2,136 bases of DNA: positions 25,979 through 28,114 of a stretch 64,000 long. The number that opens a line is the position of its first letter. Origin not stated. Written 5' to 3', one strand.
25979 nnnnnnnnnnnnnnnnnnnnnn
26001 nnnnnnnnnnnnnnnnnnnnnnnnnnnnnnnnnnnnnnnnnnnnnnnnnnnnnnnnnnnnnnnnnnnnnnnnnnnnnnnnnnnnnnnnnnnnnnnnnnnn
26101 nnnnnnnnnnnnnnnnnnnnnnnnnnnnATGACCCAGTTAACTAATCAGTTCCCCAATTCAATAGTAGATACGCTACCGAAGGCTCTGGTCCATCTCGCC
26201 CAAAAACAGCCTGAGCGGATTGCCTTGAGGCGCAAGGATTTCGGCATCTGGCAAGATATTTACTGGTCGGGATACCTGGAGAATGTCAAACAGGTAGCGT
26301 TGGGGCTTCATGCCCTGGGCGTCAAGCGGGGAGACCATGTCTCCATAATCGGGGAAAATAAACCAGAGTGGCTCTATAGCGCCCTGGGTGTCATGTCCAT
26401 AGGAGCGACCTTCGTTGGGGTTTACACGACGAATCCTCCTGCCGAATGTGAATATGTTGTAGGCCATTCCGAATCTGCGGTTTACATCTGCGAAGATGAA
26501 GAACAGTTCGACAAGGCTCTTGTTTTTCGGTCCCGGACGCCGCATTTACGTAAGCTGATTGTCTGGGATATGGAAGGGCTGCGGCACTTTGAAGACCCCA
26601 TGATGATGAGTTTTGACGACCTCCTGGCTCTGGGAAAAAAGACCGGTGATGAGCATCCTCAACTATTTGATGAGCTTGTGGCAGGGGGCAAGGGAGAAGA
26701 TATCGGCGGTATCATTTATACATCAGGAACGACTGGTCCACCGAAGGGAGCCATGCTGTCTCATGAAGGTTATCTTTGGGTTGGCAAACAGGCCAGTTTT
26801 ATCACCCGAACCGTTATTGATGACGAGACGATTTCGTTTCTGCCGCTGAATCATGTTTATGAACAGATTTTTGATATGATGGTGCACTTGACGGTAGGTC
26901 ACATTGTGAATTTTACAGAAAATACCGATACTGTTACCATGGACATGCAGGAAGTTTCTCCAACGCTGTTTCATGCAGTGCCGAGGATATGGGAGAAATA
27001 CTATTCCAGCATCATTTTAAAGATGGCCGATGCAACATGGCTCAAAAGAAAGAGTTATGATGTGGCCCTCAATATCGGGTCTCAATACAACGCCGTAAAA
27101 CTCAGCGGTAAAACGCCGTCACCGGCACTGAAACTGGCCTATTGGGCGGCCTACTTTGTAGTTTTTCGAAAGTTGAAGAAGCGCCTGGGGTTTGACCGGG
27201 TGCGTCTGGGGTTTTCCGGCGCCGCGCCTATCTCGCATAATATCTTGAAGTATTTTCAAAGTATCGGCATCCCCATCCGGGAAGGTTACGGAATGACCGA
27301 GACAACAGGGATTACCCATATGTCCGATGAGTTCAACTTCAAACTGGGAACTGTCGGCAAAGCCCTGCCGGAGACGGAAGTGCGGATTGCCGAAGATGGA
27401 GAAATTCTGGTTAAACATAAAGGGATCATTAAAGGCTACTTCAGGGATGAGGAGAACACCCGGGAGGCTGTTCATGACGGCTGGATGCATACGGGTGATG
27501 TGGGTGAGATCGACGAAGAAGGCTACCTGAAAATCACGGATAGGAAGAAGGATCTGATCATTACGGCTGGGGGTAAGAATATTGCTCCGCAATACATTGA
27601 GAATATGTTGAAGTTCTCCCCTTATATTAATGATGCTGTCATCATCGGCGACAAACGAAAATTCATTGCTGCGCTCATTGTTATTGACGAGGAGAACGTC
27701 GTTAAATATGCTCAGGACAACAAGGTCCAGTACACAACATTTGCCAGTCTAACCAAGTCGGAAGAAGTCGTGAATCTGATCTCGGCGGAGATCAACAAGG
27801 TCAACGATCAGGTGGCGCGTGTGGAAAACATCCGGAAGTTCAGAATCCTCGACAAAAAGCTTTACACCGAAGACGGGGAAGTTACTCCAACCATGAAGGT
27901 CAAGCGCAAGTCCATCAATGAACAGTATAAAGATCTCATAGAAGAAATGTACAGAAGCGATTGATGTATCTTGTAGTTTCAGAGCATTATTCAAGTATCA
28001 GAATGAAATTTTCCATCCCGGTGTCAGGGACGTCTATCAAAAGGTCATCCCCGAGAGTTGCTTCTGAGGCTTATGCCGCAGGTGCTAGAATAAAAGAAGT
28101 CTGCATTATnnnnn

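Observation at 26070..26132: Conserved basic/aromatic C-terminal tails on all three LivF-like ATPases and all three LivM-like permeases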

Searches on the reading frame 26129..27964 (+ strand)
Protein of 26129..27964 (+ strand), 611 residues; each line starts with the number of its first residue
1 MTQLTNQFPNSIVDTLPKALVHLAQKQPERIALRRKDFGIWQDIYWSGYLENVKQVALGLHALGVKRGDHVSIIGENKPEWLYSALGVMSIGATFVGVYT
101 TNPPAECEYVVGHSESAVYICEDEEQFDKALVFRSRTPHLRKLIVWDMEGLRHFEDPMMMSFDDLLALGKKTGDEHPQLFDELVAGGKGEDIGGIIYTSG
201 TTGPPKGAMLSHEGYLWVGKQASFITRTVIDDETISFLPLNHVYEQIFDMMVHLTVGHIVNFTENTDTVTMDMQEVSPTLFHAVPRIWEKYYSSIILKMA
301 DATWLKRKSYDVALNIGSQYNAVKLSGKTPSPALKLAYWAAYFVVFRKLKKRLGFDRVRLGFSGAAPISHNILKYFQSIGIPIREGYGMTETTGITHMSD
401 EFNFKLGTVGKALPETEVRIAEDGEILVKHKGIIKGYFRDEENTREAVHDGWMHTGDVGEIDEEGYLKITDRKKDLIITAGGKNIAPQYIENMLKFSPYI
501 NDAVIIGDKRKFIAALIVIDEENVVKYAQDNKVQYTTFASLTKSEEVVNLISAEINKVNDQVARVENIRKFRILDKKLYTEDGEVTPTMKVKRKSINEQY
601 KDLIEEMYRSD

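Call 5: search_protein_families(library=pfam, proteins=[window:26129-27964:+], max_evalue=0.001)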
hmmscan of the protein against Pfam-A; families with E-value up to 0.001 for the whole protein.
window:26129-27964:+ (611 aa): 2 families
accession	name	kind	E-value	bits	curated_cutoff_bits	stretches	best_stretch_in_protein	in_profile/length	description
PF00501.34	AMP-binding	-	1.2e-66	225.5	29.9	1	24-438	5-384/384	AMP-binding enzyme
PF23562.2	AMP-binding_C_3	-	3.6e-14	53.6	20.8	1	475-610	2-122/124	AMP-binding enzyme C-terminal domain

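Call 7: search_protein_families(library=ncbifam, proteins=[window:26129-27964:+], max_evalue=0.00001)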
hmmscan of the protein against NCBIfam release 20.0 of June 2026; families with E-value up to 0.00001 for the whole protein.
window:26129-27964:+ (611 aa): 97 families (the best 25 are shown)
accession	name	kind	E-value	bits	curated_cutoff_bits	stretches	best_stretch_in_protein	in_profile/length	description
NF038343.1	ligase_FadD11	exception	2.5e-129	432.3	950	1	15-610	2-583/585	fatty acid--CoA ligase FadD11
NF004837.0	PRK06187.1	subfamily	1.5e-74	251.2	476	2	348-511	278-459/531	long-chain-fatty-acid--CoA ligase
NF005801.1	PRK07656.1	equivalog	4.9e-59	200.3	657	2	355-508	278-439/500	FadD3 family acyl-CoA ligase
NF009233.0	PRK12583.1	subfamily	3.3e-53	180.9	832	2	358-508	319-484/558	fatty acid CoA ligase family protein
NF004114.0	PRK05605.1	equivalog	1.1e-52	179.2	766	3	350-526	332-525/575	long-chain-fatty-acid--CoA ligase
NF002966.0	PRK03640.1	equivalog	1.1e-51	176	556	2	357-536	255-452/483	o-succinylbenzoate--CoA ligase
NF006182.0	PRK08316.1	subfamily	8.3e-51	173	663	2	13-310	10-293/523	fatty acyl-CoA synthetase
NF005702.0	PRK07514.1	subfamily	4.4e-49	167.2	558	2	356-508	270-434/506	malonyl-CoA synthase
TIGR01923.1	menE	equivalog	1.2e-48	166.1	330.15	2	363-509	231-383/442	o-succinylbenzoate--CoA ligase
NF005307.0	PRK06839.1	equivalog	2.1e-45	155.3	748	2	354-510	262-429/496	o-succinylbenzoate--CoA ligase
NF005714.0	PRK07529.1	subfamily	3e-45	154.7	632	2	358-507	340-508/640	acyl-CoA synthetase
NF041592.1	carboxyl_red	equivalog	7.5e-41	139.8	1300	2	41-299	75-343/1160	carboxylic acid reductase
NF005857.1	PRK07786.1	exception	8.2e-41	140.1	733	2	359-510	285-449/513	fatty-acid--CoA ligase FadD5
NF052269.1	Staph_lig_FadD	equivalog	1.8e-40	138.7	650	2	347-524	256-447/499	long-chain-fatty-acid--CoA ligase FadD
NF006181.0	PRK08314.1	subfamily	4.5e-40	137.4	705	2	368-532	331-514/563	long-chain-fatty-acid--CoA ligase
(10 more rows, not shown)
